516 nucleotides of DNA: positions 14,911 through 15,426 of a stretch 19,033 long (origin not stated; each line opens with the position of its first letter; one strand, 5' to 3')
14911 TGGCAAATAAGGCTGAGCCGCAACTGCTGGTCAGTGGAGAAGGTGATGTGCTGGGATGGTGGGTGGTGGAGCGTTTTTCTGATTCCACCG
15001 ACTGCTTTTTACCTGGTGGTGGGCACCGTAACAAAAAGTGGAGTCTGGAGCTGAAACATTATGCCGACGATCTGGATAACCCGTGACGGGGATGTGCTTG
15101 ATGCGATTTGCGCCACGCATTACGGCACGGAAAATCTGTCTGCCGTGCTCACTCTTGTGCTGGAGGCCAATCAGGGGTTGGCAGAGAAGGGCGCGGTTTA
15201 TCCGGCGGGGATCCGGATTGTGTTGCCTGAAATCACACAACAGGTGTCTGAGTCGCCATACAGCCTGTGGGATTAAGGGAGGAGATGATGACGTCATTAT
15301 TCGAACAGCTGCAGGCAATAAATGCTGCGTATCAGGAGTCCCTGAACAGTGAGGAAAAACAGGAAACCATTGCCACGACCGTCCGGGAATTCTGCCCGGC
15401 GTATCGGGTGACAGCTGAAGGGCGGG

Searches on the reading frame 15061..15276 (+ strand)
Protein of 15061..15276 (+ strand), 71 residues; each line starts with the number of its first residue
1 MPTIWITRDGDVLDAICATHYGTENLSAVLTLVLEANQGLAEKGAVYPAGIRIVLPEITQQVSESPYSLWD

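Call 55: search_protein_families(library=ncbifam, proteins=[window:15061-15276:+], max_evalue=0.01)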
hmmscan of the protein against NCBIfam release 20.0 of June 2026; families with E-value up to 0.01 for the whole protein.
window:15061-15276:+ (71 aa): 0 families

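Call 56: search_protein_families(library=pfam, proteins=[window:15061-15276:+], max_evalue=1)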
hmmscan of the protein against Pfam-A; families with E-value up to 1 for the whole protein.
window:15061-15276:+ (71 aa): 1 family
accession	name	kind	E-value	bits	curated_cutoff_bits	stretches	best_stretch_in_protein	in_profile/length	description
PF05489.18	Phage_tail_X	-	2.4e-15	56.3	22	1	7-61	5-57/60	Phage Tail Protein X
